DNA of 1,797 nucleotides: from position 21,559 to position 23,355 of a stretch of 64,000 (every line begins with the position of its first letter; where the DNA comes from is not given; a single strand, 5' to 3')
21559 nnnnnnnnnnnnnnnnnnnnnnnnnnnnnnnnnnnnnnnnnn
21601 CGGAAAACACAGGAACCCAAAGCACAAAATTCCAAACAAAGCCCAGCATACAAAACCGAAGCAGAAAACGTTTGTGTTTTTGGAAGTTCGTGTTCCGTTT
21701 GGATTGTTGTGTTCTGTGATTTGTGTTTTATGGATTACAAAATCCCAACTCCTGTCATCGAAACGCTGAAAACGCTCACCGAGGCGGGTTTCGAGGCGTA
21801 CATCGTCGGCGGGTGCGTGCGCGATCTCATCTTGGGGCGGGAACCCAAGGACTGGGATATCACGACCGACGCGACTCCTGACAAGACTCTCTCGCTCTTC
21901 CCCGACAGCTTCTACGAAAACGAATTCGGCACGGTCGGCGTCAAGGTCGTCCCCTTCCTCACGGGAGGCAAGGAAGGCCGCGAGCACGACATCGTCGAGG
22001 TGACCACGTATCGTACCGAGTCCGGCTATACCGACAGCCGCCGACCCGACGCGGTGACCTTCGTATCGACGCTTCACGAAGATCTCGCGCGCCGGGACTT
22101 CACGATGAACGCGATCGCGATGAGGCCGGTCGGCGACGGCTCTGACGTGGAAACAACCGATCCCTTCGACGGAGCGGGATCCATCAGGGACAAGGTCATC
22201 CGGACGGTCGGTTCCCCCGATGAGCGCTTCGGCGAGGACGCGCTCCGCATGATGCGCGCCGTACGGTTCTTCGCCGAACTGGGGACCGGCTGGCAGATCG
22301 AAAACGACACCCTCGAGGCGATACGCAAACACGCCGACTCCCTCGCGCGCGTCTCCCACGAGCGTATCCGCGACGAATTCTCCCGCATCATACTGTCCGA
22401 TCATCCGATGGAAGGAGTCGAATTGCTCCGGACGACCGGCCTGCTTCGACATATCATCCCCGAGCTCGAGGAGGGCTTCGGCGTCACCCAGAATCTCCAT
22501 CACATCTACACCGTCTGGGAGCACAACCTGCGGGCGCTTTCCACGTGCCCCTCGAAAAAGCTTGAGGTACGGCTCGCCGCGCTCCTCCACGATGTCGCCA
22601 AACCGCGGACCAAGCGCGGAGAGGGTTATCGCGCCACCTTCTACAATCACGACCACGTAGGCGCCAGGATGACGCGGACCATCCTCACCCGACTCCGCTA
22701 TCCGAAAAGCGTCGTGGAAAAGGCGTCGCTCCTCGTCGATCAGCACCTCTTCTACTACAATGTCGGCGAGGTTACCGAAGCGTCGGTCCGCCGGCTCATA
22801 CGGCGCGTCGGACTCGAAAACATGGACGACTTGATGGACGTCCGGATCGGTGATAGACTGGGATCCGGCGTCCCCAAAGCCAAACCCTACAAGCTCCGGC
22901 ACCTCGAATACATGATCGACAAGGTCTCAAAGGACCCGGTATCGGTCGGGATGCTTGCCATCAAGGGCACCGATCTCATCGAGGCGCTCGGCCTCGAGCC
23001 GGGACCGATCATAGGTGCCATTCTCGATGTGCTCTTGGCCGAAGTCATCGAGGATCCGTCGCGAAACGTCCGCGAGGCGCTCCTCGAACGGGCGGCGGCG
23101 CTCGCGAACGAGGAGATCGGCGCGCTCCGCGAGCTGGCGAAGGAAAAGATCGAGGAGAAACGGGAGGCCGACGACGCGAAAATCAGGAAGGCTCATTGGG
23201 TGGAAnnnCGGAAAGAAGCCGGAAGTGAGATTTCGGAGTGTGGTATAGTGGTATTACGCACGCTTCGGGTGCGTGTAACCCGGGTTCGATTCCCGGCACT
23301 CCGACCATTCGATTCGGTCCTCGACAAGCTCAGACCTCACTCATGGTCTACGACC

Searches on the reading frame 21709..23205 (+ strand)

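Call 23: search_protein_families(library=pfam, proteins=[window:21709-23205:+], max_evalue=0.001)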
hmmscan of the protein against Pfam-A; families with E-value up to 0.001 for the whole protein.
window:21709-23205:+ (499 aa): 4 families
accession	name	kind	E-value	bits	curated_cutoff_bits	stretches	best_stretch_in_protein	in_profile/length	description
PF01743.26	PolyA_pol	-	3.1e-30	105.5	23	1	30-165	1-126/126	Poly A polymerase head domain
PF12627.12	PolyA_pol_RNAbd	-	9.2e-22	77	22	1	196-255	3-62/64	Probable RNA and SrmB- binding site of polymerase A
PF01966.28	HD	-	3.9e-09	37.3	22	1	282-351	22-90/116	HD domain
PF13735.12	tRNA_NucTran2_2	-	1.6e-08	35.1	27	1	416-461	103-148/149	tRNA nucleotidyltransferase domain 2 putative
